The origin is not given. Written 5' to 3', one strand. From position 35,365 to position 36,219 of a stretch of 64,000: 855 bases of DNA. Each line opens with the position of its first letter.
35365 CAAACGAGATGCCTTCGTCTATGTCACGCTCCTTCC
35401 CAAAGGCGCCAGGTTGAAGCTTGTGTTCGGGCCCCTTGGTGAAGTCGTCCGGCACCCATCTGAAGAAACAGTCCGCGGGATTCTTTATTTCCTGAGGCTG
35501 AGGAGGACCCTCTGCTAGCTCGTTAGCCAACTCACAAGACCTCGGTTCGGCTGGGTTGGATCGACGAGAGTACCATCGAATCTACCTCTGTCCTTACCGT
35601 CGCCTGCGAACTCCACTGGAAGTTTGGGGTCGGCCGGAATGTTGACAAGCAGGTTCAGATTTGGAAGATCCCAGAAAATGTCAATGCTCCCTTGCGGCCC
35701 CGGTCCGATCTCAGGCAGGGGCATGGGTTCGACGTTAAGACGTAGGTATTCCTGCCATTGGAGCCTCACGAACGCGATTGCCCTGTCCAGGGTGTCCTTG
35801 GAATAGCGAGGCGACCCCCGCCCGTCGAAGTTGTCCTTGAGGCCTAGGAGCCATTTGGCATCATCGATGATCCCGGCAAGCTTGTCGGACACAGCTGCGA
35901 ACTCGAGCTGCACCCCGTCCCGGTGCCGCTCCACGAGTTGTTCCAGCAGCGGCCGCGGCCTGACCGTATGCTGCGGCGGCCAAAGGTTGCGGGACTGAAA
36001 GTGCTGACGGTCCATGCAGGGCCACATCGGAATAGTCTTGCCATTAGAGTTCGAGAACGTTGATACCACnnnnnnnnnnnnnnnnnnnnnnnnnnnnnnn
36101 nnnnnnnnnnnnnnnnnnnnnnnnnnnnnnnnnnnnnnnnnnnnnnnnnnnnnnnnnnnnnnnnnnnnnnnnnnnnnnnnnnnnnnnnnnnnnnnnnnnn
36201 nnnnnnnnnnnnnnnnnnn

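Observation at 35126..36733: Three overlapping ORFs that are either a tightly coupled novel operon or one approximately 535-aa gene broken by two compensating frameshifts; C-terminal HEPN-like motif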

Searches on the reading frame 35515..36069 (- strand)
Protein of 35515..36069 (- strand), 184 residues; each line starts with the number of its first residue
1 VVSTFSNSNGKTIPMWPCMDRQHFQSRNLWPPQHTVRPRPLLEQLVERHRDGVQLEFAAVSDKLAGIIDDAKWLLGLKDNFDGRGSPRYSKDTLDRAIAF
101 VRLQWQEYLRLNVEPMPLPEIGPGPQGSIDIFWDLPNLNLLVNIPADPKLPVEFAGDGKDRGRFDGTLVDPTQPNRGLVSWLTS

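Call 3: search_protein_families(library=pfam, proteins=[window:35515-36069:-], max_evalue=1)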
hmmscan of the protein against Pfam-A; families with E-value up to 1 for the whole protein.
window:35515-36069:- (184 aa): 1 family
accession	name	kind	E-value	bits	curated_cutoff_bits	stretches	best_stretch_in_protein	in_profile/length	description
PF09105.16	SelB-wing_1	-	0.1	12.8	25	1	38-75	3-38/59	Elongation factor SelB, winged helix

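Call 4: search_protein_families(library=padloc, proteins=[window:35515-36069:-], max_evalue=1)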
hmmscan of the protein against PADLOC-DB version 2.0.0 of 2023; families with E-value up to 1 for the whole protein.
window:35515-36069:- (184 aa): 0 families

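Call 11: search_protein_families(library=ncbifam, proteins=[window:35515-36069:-], max_evalue=1)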
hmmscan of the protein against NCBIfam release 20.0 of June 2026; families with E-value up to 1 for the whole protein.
window:35515-36069:- (184 aa): 0 families

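Call 12: search_protein_families(library=phrogs, proteins=[window:35515-36069:-], max_evalue=1)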
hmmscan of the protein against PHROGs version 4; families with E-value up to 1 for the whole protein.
window:35515-36069:- (184 aa): 0 families

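Call 44: search_protein_families(library=pfam, alignment_id=A4, max_evalue=0.01)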
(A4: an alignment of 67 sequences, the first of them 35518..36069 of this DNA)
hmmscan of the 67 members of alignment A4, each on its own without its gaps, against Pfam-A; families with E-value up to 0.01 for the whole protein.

A. member 1, window:35518-36069:- (184 aa): 0 families

B. families by the number of members that match (of 67 scanned): 1 family
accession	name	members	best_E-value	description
PF19111.5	DUF5798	1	0.0078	Family of unknown function (DUF5798)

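Call 50: find_homologous_proteins(query=A6, max_evalue=0.001)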
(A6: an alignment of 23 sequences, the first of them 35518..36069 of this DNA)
Query A6 (23 sequences) (184 aa, profile of the alignment): 70 proteins with E <= 0.001 among 2663 candidates.
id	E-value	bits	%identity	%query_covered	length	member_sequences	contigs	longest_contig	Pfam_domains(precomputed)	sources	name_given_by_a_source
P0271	9.4e-49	184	47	65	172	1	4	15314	-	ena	-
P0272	6.3e-48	181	73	97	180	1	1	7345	-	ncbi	-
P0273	3.5e-47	179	40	75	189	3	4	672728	-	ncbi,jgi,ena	jgi:hypothetical protein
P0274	7.9e-46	174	44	66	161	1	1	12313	-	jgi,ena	jgi:hypothetical protein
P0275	5.7e-45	171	61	65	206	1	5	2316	-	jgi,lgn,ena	-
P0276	6.7e-45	171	55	66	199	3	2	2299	-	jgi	-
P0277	9.9e-45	171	38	85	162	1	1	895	-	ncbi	-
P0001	1.1e-44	170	100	76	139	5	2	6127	-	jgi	-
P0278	1.6e-44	170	68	70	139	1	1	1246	-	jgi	-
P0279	1.8e-44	170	42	66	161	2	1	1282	-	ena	-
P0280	2.6e-44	169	41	67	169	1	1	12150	-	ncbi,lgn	-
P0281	5.1e-44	168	44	78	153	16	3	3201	-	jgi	-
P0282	7.6e-44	168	49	66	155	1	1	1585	-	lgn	-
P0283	1.3e-43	167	46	66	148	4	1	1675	-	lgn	-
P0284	1.6e-43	167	44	67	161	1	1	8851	-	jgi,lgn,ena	-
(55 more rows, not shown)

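Call 51: find_encoding_contigs(protein=P0272, flank=6000, max_places=4)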
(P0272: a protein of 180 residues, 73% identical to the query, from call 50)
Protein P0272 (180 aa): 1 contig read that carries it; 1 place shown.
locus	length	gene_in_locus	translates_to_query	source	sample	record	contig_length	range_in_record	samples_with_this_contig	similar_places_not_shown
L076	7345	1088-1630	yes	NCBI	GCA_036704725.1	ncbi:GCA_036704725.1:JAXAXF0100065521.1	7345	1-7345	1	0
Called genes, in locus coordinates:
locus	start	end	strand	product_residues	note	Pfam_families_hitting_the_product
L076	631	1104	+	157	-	-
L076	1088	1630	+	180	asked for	-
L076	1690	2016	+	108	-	-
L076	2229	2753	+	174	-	-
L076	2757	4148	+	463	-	-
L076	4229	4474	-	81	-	PF13412:HTH_24, PF13404:HTH_AsnC-type, PF01022:HTH_5 (weak), PF08279:HTH_11, PF09339:HTH_IclR, PF12802:MarR_2 (weak)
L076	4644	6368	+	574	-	PF03050:DDE_Tnp_IS66 (weak), PF13610:DDE_Tnp_IS240, PF13683:rve_3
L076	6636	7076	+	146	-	-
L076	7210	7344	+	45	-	?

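Call 64: search_solved_structures(query=A6, max_evalue=10)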
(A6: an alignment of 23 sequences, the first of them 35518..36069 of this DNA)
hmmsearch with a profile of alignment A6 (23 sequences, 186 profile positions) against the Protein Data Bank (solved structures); distinct sequences matched with E-value up to 10: 2.
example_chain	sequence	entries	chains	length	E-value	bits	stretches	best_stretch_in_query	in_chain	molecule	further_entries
5x7v_A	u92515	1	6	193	0.16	15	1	1-101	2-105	Nucleosome assembly protein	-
2wb7_A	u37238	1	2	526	0.25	14.3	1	8-94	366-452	PT26-6P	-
